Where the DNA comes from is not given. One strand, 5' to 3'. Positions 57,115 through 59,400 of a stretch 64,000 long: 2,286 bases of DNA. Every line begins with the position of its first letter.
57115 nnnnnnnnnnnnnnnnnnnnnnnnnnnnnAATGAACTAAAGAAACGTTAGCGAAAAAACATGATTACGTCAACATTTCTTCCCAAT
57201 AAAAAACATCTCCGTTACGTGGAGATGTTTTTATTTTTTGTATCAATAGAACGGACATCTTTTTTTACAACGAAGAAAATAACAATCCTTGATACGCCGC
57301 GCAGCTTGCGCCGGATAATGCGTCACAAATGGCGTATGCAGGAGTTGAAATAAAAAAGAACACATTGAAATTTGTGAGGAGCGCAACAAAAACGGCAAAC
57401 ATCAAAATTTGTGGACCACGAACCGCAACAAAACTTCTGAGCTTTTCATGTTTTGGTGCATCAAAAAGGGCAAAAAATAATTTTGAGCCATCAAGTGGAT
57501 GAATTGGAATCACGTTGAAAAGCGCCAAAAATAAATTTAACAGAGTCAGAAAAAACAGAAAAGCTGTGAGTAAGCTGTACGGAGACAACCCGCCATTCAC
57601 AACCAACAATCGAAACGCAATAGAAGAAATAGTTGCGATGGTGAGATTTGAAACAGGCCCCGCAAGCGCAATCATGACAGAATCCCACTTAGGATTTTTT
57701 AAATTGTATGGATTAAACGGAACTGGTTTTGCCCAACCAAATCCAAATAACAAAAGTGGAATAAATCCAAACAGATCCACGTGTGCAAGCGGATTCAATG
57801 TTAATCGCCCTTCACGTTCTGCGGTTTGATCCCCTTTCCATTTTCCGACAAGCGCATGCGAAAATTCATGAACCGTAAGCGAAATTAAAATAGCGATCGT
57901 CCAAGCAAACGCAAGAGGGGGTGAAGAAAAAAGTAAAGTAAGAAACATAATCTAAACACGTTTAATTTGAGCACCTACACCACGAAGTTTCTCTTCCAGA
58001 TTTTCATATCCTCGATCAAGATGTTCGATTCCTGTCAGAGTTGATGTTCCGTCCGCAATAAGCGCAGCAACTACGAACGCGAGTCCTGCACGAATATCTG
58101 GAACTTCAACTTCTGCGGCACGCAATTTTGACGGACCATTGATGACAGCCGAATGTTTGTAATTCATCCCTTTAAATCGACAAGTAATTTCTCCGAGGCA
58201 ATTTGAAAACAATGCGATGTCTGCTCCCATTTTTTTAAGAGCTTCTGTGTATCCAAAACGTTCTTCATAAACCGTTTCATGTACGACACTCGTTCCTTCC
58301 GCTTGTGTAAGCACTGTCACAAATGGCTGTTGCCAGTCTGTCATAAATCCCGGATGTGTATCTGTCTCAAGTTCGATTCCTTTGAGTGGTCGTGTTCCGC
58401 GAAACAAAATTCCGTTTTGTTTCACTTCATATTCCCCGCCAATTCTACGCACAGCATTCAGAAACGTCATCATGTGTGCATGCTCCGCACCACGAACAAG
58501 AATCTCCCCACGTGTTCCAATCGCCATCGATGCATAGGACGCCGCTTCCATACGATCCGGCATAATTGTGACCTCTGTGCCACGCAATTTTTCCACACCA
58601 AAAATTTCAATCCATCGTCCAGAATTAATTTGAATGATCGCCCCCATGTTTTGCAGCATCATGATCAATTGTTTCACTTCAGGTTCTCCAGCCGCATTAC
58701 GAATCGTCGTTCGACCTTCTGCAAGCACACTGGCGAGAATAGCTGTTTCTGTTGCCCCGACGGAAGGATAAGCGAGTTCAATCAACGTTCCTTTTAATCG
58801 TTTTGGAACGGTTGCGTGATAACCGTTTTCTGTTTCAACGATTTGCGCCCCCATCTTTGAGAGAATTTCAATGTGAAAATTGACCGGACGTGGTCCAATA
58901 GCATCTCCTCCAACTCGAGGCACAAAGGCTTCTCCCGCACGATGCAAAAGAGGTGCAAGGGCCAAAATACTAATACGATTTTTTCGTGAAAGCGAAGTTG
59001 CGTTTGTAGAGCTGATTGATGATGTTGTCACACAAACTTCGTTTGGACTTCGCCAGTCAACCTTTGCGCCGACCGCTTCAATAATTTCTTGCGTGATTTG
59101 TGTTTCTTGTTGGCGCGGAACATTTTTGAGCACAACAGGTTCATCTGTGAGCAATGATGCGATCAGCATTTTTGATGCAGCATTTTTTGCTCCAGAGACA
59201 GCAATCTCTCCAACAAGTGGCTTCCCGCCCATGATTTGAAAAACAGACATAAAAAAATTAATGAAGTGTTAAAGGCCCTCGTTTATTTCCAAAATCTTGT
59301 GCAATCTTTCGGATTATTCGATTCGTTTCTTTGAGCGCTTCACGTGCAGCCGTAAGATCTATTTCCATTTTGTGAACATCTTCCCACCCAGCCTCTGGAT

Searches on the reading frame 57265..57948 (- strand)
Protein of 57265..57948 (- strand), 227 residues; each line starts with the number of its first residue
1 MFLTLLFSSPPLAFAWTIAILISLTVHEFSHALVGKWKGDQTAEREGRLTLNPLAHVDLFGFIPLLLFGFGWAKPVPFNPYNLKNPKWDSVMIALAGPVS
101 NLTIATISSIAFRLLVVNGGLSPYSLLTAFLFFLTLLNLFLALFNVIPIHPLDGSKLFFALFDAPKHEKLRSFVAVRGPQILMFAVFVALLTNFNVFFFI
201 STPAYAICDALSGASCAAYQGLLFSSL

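Call 57: search_protein_families(library=pfam, proteins=[window:57265-57948:-], max_evalue=0.001)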
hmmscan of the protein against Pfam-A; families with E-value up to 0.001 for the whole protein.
window:57265-57948:- (227 aa): 1 family
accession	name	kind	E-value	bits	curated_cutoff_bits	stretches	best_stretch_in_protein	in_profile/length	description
PF02163.28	Peptidase_M50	-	1.1e-15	58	27.2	2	127-174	159-206/221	Peptidase family M50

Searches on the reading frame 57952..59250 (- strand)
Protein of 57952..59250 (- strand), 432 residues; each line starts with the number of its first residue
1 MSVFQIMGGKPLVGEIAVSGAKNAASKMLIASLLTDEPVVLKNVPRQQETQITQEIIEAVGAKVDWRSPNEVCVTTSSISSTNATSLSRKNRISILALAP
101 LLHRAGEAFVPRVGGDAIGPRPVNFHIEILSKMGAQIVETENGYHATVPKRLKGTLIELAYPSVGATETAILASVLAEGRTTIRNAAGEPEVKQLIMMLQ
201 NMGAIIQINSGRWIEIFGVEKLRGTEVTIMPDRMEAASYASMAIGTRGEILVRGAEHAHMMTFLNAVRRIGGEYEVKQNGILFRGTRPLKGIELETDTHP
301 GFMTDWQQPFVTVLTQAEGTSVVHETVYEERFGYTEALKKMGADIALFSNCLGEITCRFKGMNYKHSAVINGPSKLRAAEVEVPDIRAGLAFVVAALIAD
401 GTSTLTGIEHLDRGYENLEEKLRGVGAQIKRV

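Call 57: search_protein_families(library=pfam, proteins=[window:57952-59250:-], max_evalue=0.001)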
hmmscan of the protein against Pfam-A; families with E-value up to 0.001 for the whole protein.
window:57952-59250:- (432 aa): 1 family
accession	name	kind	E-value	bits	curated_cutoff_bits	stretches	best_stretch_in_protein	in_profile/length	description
PF00275.25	EPSP_synthase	-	1.1e-72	245.5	22.8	1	8-422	3-417/417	EPSP synthase (3-phosphoshikimate 1-carboxyvinyltransferase)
